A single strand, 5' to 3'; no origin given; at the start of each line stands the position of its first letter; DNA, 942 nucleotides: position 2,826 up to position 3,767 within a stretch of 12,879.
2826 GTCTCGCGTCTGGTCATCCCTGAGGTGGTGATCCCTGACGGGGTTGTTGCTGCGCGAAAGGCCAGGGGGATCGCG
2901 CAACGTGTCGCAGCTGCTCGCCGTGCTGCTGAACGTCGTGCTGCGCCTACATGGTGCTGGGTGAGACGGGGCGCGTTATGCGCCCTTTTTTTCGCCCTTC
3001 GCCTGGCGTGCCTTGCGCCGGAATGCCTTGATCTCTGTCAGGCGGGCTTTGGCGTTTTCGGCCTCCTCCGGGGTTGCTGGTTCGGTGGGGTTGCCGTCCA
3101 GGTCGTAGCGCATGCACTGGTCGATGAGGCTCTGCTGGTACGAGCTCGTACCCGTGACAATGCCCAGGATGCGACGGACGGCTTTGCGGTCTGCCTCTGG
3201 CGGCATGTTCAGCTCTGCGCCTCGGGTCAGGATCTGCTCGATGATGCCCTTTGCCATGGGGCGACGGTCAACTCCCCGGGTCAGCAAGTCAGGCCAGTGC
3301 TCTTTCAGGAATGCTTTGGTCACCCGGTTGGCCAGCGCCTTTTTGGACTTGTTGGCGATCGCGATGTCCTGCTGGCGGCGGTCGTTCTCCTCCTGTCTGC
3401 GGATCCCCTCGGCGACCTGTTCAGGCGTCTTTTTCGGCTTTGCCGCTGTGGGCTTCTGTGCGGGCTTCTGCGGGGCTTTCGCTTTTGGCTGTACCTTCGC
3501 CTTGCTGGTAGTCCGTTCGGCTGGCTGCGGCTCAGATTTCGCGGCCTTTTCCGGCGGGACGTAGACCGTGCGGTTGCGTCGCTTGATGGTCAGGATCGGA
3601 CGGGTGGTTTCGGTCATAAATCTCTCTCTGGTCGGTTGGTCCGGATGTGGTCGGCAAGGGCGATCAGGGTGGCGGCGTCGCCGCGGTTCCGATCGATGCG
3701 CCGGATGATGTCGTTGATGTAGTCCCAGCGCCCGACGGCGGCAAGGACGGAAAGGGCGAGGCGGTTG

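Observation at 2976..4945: Translationally coupled zinc-ribbon protein and FinO/ProQ-like RNA chaperone operon, with a candidate terminator-ended RNA nearby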

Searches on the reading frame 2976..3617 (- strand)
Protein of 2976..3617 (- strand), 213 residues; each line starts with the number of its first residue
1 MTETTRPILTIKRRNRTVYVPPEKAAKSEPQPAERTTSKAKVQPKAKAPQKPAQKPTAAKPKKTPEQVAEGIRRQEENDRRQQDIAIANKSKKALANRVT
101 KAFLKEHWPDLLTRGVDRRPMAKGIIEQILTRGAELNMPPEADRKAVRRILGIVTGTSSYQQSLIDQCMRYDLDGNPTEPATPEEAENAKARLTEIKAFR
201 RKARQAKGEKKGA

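Call 3: search_protein_families(library=pfam, proteins=[window:2976-3617:-], max_evalue=0.01)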
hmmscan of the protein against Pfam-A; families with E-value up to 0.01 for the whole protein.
window:2976-3617:- (213 aa): 1 family
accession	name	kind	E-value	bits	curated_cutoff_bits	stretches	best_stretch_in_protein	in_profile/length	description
PF04352.18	ProQ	-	4.8e-15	55.9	27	1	102-205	9-108/109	ProQ/FINO family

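Call 29: search_protein_families(library=phrogs, proteins=[window:2979-3617:-], max_evalue=0.01)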
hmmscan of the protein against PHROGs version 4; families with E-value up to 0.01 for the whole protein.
window:2979-3617:- (213 aa): 4 families
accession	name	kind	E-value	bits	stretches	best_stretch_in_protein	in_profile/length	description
phrog_21591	-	unknown function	1.3e-12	48.7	1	75-206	16-148/150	-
phrog_30855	-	unknown function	2.1e-08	35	1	1-201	1-174/186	-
phrog_18752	-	unknown function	2.2e-05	25.6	1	99-207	45-150/176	-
phrog_30731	-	unknown function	0.0069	15.4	1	23-73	760-809/1060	-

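Call 37: find_homologous_proteins(query=window:2979-3617:-, max_evalue=0.001)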
Query window:2979-3617:- (213 aa): 10 proteins with E <= 0.001 among 449 candidates.
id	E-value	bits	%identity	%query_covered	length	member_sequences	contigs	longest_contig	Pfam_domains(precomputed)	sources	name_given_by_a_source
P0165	7.7e-127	439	99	100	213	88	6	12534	PF04352.19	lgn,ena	-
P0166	2.5e-125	434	98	100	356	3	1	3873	PF04352.19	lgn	-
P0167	4.3e-122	423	99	96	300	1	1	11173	PF04352.19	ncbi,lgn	ncbi:TPA: ProQ/FINO family protein [Escherichia coli]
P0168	4.6e-120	417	94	100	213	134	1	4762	PF04352.19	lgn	-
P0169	2.7e-116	404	92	100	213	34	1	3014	PF04352.19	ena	-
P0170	4.0e-116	404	94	100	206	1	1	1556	PF04352.19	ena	-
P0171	4.0e-110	384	87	100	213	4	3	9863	PF04352.19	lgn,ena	-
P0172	4.4e-85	303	70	100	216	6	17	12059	PF04352.19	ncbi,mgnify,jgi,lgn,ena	ncbi:hypothetical protein AAF987_004431 [Escherichia coli]|mgnify:CR=1 FL=1|jgi:hypothetical protein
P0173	5.9e-79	283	69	92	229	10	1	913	PF04352.19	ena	-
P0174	1.9e-42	164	92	43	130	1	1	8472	PF04352.19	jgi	jgi:sRNA-binding protein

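Call 38: search_solved_structures(query=window:2979-3617:-, max_evalue=1, show_alignments=2)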
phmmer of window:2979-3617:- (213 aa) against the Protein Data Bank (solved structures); distinct sequences matched with E-value up to 1: 8.
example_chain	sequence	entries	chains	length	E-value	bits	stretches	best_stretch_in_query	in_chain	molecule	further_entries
5nb9_A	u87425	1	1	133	5.9e-07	33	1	93-206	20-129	RNA chaperone ProQ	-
7rgt_A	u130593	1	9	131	2.3e-06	31.1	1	86-193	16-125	Repressor of competence, RNA Chaperone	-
7rgu_A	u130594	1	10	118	4.8e-06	30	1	88-193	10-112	Repressor of competence, RNA Chaperone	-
1dvo_A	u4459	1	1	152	4.9e-06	30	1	103-201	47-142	FERTILITY INHIBITION PROTEIN O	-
7rgs_A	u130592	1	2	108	4.7e-05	26.8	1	103-193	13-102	Repressor of competence, RNA Chaperone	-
6s10_A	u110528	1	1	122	0.00015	25.1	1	103-196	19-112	RNA chaperone ProQ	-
7s6b_C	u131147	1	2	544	0.59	13.4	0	136-162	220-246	Polyketide synthase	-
8frf_A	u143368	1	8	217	0.68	13.2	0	66-178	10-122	RBL7_C2_3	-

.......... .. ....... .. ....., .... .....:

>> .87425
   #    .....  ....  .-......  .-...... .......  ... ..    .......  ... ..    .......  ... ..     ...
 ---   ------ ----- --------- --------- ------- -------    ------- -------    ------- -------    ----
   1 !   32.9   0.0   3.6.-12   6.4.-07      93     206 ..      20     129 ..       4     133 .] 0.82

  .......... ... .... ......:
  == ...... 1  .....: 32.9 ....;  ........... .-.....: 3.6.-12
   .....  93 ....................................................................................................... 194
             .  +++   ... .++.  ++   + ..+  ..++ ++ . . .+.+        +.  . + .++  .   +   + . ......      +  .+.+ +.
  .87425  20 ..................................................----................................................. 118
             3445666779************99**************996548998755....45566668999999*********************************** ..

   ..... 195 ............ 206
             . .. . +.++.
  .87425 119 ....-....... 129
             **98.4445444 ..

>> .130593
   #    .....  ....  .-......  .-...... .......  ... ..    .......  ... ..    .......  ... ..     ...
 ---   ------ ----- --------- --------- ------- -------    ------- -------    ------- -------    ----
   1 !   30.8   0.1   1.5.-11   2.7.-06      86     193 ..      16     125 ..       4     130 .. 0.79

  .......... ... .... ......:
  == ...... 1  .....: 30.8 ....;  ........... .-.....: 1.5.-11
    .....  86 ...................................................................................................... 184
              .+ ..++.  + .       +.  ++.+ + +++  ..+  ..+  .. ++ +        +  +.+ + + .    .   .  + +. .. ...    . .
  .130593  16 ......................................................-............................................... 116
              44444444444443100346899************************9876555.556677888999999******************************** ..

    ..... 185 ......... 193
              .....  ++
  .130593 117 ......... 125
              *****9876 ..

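Call 39: search_protein_families(library=ncbifam, proteins=[window:2979-3617:-], max_evalue=0.01)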
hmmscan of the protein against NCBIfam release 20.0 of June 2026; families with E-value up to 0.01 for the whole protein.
window:2979-3617:- (213 aa): 2 families
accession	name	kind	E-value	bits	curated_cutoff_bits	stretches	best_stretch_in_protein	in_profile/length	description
NF010317.0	PRK13754.1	subfamily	1.4e-13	51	136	1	1-206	1-179/186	fertility inhibition protein FinO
NF003434.0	PRK04950.1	equivalog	1.4e-05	25.1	127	1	92-211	5-121/205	RNA chaperone ProQ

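Call 51: search_dna_similar(query=window:2979-3617:-, collection=plasmids, mode=protein, max_rows=40, rows=spread, max_evalue=0.001)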
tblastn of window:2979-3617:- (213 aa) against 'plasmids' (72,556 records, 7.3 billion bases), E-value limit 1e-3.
Records with a match: 23; places in all: 24; records where one place covers at least 80% of the query: 18.
Best place of each record, by identity: >=99% 2; 95-99% 8; 90-95% 10; 80-90% 1; 60-80% 2.
By first word of the organism name: Escherichia 11; Citrobacter 7; Enterobacter 5.
By predicted mobility (MOB-suite, as given by PLSDB): non-mobilizable 23.
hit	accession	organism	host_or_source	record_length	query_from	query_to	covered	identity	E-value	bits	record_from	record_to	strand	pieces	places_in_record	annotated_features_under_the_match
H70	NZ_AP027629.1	Escherichia coli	Homo sapiens,whole organism,feces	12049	1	213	100%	99.1%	5e-93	304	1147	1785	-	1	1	ProQ/FINO family protein | hypothetical protein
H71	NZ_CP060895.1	Escherichia coli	Homo sapiens,sputum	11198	1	213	100%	98.6%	9e-93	303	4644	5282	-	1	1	ProQ/FINO family protein | hypothetical protein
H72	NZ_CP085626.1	Escherichia coli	Homo sapiens,urine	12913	1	213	100%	98.6%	9e-93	303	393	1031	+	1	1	ProQ/FINO family protein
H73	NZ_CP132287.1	Citrobacter youngae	whole organism,sewage sludge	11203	1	213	100%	98.6%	2e-92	302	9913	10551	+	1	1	ProQ/FINO family protein | hypothetical protein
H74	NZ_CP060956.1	Escherichia coli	Homo sapiens,urine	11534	1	213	100%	98.6%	2e-92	302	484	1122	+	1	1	ProQ/FINO family protein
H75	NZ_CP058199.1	Enterobacter roggenkampii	culture,Wastewater influent sample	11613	1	213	100%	98.6%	2e-92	302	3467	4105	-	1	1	ProQ/FINO family protein | hypothetical protein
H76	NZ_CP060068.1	Escherichia coli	Homo sapiens,isolate,feces from healthy ...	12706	1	213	100%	97.7%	3e-91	299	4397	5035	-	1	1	ProQ/FINO family protein | hypothetical protein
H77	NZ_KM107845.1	Escherichia coli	Homo sapiens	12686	1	213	100%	95.8%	2e-72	298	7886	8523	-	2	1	hypothetical protein (x2)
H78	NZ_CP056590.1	Citrobacter freundii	culture,Freshwater sample from ...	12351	1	213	100%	94.4%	4e-89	292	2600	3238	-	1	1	ProQ/FINO family protein | hypothetical protein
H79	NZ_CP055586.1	Citrobacter freundii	culture,Freshwater sample from ...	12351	1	213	100%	94.4%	4e-89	292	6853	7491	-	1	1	ProQ/FINO family protein | hypothetical protein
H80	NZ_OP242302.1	Escherichia coli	Homo sapiens,stool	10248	1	213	100%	93.1%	2e-84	279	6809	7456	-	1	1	ProQ/FINO family protein | hypothetical protein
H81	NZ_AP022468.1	Enterobacter roggenkampii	-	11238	1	213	100%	92.5%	2e-86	285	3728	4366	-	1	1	ProQ/FINO family protein | hypothetical protein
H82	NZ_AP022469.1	Enterobacter roggenkampii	-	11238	1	213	100%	92.5%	2e-86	285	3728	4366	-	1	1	ProQ/FINO family protein | hypothetical protein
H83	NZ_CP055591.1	Citrobacter freundii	culture,Wastewater effluent sample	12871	1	213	100%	92.0%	3e-88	290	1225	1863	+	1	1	ProQ/FINO family protein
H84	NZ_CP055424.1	Citrobacter freundii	culture,Wastewater effluent sample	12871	1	213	100%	92.0%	3e-88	290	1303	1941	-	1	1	ProQ/FINO family protein | hypothetical protein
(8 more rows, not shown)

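Call 88: find_related_loci(query=window:2979-3617:-, collection=viral_contigs, flank=6000)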
Query window:2979-3617:- (213 aa) in viral_contigs; peptide patterns used: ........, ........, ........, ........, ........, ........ (x = any residue, [..] = any of these).
20 stretches matched a pattern, but none encodes a relative of the query by tblastn (E <= 1e-3).

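Call 93: search_protein_families(library=padloc, proteins=[window:2979-3617:-], max_evalue=0.01)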
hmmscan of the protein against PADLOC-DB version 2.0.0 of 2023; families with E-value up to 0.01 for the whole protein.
window:2979-3617:- (213 aa): 0 families
